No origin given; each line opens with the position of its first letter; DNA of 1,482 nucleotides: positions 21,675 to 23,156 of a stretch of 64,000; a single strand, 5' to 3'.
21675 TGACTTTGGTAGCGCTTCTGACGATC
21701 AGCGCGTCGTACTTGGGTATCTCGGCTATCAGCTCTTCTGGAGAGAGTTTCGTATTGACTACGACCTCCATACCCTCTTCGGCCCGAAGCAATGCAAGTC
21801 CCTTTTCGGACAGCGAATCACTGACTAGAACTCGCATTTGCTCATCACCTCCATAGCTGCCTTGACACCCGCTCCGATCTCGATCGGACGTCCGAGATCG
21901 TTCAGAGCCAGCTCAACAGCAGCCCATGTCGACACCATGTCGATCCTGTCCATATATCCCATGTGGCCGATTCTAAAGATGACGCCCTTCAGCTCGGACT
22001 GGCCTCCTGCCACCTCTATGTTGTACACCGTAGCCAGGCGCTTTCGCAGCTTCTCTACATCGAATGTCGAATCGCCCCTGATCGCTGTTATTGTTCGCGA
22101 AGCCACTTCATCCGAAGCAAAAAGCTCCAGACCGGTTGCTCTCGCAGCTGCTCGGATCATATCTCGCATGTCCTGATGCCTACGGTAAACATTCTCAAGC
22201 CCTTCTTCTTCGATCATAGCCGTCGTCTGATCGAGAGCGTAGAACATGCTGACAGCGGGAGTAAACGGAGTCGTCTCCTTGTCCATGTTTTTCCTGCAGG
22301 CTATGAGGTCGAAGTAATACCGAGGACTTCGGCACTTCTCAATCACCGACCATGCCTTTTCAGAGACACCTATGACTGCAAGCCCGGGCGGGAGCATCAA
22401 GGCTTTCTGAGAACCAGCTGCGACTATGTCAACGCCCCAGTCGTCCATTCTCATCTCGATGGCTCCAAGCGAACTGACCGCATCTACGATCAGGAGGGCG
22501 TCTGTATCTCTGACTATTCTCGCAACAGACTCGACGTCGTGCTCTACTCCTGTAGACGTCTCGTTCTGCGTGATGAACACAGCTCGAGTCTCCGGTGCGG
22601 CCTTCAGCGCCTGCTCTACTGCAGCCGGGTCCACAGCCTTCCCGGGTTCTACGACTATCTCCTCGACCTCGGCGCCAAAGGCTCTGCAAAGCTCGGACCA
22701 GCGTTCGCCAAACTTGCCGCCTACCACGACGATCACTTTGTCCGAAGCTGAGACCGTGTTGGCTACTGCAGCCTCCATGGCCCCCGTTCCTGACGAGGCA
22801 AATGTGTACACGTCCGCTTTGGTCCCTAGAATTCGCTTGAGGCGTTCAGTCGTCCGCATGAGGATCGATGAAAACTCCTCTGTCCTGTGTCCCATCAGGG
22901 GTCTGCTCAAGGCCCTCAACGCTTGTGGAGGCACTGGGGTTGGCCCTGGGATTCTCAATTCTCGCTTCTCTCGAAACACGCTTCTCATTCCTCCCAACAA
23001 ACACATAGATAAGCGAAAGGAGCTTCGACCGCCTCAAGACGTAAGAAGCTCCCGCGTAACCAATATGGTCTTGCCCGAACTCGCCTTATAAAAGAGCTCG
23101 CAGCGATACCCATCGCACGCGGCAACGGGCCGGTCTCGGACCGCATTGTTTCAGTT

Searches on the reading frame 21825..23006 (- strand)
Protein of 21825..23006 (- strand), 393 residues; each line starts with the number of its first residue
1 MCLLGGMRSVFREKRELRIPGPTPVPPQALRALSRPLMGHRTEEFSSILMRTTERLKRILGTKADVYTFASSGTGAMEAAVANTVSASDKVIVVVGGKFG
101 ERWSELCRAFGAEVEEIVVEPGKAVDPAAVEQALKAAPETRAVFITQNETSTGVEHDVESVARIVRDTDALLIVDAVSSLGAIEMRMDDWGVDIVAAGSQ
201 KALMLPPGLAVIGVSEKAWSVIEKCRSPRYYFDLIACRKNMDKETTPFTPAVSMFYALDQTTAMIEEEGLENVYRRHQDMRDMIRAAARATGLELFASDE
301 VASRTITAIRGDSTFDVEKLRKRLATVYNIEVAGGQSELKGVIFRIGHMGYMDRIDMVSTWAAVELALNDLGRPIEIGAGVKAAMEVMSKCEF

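Call 80: search_protein_families(library=pfam, max_evalue=0.00001, proteins=[window:21825-23006:-])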
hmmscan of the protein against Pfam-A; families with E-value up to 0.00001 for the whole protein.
window:21825-23006:- (393 aa): 2 families
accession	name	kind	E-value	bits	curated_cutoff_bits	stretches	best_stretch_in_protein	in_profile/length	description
PF00266.25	Aminotran_5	-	1.1e-30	107.4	21.5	1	38-337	34-340/371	Aminotransferase class-V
PF01053.26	Cys_Met_Meta_PP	-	1.2e-07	31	27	1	67-199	70-196/381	Cys/Met metabolism PLP-dependent enzyme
